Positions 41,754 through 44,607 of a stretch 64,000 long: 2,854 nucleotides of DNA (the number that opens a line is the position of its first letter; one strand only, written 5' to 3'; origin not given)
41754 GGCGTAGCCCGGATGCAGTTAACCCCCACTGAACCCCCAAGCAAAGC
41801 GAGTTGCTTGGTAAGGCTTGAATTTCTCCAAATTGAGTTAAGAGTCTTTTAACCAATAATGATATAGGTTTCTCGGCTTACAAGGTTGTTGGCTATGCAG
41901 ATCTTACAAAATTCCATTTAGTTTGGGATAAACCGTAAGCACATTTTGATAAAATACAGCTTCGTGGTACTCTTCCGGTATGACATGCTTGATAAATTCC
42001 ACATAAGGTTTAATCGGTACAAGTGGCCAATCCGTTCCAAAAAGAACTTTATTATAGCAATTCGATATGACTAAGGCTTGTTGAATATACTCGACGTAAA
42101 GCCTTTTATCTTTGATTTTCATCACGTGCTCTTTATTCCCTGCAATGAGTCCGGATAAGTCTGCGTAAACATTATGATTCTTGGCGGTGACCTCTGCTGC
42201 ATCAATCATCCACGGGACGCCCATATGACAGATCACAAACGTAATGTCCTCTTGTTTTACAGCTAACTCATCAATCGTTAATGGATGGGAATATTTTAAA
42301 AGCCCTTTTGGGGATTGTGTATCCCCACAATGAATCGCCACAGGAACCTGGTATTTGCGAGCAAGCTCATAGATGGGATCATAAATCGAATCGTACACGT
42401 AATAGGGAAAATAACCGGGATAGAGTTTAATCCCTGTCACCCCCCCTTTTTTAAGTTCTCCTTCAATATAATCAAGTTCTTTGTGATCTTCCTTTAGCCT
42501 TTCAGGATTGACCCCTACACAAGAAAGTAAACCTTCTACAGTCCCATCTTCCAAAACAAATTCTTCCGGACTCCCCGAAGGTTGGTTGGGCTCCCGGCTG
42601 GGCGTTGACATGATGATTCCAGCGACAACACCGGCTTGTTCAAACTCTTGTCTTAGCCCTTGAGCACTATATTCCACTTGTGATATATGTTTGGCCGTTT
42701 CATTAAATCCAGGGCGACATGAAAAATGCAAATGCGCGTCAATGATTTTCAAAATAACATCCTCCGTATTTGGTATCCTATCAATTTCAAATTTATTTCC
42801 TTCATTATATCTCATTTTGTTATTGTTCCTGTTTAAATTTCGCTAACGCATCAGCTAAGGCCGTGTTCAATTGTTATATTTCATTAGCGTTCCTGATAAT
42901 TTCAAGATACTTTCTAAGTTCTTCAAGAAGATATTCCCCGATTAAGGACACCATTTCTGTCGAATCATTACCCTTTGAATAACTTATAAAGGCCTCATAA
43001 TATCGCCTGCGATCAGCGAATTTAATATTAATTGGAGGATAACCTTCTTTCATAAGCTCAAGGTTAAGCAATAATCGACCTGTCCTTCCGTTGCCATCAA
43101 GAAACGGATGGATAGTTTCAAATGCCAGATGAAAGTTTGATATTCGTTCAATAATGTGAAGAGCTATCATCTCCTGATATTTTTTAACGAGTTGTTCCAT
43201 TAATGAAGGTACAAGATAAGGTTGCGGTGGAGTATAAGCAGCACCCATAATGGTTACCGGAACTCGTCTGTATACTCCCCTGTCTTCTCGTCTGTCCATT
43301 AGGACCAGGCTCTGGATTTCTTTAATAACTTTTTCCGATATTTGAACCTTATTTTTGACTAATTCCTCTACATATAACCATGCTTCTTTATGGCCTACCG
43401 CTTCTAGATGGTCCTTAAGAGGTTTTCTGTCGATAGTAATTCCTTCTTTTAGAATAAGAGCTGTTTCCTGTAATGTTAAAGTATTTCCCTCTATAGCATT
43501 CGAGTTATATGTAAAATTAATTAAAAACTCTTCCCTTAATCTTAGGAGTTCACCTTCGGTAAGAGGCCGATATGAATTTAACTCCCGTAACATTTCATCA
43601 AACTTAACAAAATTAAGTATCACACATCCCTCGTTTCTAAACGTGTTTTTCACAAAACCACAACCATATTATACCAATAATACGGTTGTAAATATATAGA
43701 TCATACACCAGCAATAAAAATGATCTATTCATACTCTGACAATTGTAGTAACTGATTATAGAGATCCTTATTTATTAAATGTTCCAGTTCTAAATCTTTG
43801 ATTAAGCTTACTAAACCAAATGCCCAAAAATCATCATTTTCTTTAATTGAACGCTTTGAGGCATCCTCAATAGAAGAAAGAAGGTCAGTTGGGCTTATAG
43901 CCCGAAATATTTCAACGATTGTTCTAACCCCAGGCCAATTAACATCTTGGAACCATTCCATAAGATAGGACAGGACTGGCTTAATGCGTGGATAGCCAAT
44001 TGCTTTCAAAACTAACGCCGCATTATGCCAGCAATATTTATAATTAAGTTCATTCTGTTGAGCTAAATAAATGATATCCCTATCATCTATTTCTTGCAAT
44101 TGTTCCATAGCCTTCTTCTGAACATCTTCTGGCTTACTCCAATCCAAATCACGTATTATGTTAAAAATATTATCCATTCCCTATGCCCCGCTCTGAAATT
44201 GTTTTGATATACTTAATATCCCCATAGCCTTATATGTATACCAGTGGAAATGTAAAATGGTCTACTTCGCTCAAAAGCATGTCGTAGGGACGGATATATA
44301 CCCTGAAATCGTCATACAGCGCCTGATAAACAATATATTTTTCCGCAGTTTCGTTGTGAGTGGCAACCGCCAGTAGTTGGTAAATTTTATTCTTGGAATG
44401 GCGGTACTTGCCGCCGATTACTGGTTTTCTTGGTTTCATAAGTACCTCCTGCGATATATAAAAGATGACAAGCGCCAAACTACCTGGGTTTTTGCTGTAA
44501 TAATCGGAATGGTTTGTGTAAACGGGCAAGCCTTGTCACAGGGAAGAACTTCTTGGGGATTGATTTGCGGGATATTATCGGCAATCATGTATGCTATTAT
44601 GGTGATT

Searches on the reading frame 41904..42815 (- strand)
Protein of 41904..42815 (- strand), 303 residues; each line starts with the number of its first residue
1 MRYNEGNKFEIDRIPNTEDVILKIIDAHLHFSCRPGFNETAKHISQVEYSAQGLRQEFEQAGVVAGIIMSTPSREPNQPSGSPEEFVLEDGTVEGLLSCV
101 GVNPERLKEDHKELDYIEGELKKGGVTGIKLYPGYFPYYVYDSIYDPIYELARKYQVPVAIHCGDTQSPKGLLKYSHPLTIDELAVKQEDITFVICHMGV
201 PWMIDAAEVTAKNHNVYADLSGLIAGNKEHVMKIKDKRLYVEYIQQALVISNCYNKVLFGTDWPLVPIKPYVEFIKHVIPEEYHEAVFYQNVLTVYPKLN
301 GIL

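Call 39: search_protein_families(library=pfam, proteins=[window:41904-42815:-], max_evalue=0.1)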
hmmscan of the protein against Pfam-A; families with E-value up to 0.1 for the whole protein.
window:41904-42815:- (303 aa): 3 families
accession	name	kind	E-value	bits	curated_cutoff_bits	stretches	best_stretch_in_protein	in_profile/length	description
PF04909.20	Amidohydro_2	-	1.8e-23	84.1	26.4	1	110-297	91-288/289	Amidohydrolase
PF01026.27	TatD_DNase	-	8.2e-06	25.8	27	1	25-168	1-134/253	TatD related DNase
PF01979.26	Amidohydro_1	-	0.00058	19.6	25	1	36-167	49-159/345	Amidohydrolase family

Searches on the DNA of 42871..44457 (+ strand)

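Call 37: search_dna_similar(query=window:42871-44457:+, collection=plasmids, mode=distant, max_rows=10)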
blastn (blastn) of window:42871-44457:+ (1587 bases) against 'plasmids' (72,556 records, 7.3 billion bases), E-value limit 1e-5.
Records with a match: 10; places in all: 10; records where one place covers at least 80% of the query: 0.
Best place of each record, by identity: 60-80% 10.
By first word of the organism name: Clostridium 6; Cetobacterium 3; Leptotrichia 1.
By predicted mobility (MOB-suite, as given by PLSDB): non-mobilizable 10.
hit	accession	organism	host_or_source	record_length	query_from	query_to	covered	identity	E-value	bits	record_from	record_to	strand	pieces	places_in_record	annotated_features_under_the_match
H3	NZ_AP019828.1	Leptotrichia shahii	-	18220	118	696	36%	65.8%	2e-30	141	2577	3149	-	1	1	DNA-binding protein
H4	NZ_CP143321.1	Cetobacterium somerae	intestine of Yellow Catfish,pure culture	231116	479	673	12%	71.2%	7e-11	78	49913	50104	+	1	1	Fic family protein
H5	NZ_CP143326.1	Cetobacterium somerae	intestine of Yellow Catfish,pure culture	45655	481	673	12%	70.4%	1e-8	70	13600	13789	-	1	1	Fic family protein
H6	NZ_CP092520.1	Cetobacterium somerae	Danio rerio,tissue sample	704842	531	696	10%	71.9%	2e-12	83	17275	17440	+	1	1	Fic family protein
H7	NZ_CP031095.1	Clostridium botulinum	Homo sapiens,human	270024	531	645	7%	73.1%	2e-6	63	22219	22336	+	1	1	Fic family protein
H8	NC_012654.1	Clostridium botulinum Ba4 str. 657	-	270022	531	645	7%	73.1%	2e-6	63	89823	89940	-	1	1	Fic family protein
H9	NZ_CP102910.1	Clostridium botulinum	Homo sapiens,Fecal sample from botulism ...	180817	531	645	7%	73.1%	2e-6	63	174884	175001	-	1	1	Fic family protein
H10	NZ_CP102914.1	Clostridium botulinum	Homo sapiens,Fecal sample from botulism ...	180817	531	645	7%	73.1%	2e-6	63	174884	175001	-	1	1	Fic family protein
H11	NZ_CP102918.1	Clostridium botulinum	Pate collected as part of botulism ...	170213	531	645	7%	73.1%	2e-6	63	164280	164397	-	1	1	Fic family protein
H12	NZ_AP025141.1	Clostridium botulinum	Homo sapiens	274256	531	645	7%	73.1%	2e-6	63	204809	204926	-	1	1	Fic family protein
